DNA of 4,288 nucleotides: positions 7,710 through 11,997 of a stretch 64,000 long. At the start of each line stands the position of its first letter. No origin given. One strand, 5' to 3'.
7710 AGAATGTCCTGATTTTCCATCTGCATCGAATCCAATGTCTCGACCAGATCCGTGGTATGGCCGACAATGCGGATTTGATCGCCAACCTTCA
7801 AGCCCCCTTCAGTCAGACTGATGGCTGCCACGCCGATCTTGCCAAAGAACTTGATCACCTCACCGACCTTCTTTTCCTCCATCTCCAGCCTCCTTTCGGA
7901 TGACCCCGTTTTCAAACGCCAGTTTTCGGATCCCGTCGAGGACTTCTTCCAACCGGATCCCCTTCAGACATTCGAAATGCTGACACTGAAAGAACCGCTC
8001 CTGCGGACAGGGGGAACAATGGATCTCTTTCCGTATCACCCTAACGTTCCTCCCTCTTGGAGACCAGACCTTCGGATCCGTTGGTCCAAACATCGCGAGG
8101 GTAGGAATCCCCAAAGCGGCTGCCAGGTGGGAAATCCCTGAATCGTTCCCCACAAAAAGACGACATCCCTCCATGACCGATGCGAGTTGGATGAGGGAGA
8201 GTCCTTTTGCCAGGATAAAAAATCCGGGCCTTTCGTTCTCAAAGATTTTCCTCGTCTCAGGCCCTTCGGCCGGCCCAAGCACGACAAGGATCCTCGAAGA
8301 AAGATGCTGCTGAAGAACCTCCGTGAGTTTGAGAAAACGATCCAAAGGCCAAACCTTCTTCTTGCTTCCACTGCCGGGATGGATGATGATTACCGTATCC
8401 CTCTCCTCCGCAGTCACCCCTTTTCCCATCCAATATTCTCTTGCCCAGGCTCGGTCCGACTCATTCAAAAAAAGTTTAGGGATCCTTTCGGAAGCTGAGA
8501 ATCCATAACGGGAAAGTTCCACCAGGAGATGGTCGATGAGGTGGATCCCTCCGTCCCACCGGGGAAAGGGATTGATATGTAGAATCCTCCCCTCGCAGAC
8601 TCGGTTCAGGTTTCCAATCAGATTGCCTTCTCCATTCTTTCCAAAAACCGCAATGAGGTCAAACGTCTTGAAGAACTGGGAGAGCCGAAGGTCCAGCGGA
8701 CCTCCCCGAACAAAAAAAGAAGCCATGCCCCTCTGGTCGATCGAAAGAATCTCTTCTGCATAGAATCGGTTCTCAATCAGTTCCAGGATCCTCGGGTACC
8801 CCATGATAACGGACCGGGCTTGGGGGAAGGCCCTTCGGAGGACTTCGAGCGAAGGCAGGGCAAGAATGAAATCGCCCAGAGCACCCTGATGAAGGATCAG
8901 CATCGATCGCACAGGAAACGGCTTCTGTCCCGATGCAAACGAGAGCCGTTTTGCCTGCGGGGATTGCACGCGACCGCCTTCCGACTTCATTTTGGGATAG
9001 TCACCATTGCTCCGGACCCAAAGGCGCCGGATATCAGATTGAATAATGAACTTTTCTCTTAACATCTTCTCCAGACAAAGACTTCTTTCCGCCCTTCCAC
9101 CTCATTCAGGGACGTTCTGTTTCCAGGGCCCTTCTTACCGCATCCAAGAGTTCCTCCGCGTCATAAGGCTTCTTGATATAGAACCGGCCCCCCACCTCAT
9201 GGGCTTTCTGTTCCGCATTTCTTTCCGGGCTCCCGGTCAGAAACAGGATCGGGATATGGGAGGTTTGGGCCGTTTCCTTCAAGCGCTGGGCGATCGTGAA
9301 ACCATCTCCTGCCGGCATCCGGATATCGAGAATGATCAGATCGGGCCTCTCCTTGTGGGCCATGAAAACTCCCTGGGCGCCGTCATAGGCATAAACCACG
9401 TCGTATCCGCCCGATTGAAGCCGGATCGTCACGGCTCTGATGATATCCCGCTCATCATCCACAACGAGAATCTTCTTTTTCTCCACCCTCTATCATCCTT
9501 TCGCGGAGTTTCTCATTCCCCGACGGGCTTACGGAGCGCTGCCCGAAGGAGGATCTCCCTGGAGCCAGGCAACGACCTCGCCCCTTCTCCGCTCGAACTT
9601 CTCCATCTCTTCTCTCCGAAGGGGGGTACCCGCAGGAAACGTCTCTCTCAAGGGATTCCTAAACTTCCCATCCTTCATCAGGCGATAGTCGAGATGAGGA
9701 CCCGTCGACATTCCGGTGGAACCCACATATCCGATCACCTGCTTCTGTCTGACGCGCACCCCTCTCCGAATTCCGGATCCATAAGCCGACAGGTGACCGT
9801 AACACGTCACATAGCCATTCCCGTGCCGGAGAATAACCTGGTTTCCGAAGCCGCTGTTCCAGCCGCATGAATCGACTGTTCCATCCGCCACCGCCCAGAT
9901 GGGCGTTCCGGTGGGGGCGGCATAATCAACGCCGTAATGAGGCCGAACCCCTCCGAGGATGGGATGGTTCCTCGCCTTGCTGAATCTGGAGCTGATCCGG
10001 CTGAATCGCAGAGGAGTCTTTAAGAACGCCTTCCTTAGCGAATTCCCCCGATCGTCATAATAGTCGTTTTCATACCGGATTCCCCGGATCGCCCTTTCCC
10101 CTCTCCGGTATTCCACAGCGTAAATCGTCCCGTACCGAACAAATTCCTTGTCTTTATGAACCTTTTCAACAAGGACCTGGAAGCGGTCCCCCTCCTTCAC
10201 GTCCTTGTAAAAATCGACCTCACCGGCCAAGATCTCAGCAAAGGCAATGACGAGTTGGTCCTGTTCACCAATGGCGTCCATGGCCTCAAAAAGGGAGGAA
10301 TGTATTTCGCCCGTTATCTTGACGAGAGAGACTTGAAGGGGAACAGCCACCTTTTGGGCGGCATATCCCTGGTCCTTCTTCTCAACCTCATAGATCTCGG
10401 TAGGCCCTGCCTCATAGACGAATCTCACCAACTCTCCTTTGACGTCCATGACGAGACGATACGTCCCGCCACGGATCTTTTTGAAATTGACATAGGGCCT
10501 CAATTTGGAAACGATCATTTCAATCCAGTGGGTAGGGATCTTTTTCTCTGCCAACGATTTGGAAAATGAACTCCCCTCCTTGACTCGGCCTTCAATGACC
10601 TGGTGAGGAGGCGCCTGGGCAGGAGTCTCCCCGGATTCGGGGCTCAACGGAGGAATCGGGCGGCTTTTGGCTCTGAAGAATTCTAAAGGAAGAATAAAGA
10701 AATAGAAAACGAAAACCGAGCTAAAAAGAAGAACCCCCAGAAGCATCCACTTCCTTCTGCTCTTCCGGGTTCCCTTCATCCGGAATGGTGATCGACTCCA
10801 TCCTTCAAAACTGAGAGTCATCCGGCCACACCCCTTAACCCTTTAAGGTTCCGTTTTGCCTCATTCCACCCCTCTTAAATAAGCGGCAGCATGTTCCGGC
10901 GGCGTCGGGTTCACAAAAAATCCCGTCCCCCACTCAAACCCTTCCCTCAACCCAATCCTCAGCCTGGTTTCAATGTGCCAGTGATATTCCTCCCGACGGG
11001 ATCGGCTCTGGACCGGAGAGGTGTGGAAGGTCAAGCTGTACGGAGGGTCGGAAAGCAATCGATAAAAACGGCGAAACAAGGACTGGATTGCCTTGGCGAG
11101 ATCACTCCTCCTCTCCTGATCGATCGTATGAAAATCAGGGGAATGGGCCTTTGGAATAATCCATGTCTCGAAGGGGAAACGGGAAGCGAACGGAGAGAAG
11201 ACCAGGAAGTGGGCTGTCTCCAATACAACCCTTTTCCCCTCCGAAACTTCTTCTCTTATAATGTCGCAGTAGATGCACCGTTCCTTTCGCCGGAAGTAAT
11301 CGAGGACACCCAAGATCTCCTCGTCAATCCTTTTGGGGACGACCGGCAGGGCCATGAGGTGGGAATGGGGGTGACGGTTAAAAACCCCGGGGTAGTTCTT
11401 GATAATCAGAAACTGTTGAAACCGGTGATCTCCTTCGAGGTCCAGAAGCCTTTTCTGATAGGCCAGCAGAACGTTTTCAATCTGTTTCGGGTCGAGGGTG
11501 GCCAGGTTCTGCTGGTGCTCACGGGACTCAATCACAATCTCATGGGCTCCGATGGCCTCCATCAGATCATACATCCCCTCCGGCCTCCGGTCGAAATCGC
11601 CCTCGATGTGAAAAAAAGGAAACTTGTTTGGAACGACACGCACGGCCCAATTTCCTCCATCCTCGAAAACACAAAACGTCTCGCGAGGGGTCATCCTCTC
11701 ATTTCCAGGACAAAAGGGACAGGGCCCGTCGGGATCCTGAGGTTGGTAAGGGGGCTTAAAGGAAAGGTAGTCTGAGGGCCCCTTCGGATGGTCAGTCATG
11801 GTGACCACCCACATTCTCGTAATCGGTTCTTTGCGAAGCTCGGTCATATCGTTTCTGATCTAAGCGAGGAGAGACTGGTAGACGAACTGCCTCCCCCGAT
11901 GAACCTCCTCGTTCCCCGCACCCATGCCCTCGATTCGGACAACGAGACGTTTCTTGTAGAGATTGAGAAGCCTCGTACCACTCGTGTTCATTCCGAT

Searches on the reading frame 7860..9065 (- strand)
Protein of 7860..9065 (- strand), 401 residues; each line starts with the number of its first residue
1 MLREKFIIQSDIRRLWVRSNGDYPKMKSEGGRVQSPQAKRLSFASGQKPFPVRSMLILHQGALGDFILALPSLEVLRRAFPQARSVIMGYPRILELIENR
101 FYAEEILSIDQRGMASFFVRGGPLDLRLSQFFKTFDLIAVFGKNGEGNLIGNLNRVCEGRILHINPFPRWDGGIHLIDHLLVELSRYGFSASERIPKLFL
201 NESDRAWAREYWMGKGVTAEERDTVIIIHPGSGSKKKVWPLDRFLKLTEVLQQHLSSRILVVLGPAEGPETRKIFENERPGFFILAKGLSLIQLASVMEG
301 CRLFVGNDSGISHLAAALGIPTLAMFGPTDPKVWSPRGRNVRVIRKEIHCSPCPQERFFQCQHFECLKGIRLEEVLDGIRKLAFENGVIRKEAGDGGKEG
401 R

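Call 24: search_protein_families(library=pfam, proteins=[window:7860-9065:-], max_evalue=0.00001)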
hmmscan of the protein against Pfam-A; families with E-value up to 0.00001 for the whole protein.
window:7860-9065:- (401 aa): 1 family
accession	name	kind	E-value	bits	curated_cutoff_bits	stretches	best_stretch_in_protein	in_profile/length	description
PF01075.23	Glyco_transf_9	-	2e-28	99.8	22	1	188-355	77-238/247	Glycosyltransferase family 9 (heptosyltransferase)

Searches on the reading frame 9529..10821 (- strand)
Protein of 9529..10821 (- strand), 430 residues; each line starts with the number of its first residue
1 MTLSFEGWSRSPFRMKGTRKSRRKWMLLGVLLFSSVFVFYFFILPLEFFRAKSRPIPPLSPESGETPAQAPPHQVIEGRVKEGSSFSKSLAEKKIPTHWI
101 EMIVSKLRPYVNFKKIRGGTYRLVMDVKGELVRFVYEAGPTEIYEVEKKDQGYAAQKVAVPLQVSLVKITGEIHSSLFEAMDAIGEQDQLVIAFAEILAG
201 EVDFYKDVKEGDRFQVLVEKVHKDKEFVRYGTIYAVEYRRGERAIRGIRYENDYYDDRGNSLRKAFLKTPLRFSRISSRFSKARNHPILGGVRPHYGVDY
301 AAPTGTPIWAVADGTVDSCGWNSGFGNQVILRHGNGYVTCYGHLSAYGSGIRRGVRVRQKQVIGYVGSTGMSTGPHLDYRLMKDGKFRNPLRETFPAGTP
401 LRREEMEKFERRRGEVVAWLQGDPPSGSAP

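Call 24: search_protein_families(library=pfam, proteins=[window:9529-10821:-], max_evalue=0.00001)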
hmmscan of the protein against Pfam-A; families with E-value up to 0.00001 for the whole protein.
window:9529-10821:- (430 aa): 2 families
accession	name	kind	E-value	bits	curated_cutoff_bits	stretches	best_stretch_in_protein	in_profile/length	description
PF01551.29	Peptidase_M23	-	4e-31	107.5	28.7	1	294-390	2-96/96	Peptidase family M23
PF19425.4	Csd3_N2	-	9.6e-10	38.9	27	1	168-281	8-121/122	Csd3 second domain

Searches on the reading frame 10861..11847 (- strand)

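Call 24: search_protein_families(library=pfam, proteins=[window:10861-11847:-], max_evalue=0.00001)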
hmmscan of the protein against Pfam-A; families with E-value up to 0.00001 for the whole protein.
window:10861-11847:- (328 aa): 2 families
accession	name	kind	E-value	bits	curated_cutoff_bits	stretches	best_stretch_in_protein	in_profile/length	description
PF02744.22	GalP_UDP_tr_C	-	1e-15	58.3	29.2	1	183-295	7-120/165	Galactose-1-phosphate uridyl transferase, C-terminal domain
PF01087.27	GalP_UDP_transf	-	1.3e-08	36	22.1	1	5-171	15-184/184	Galactose-1-phosphate uridyl transferase, N-terminal domain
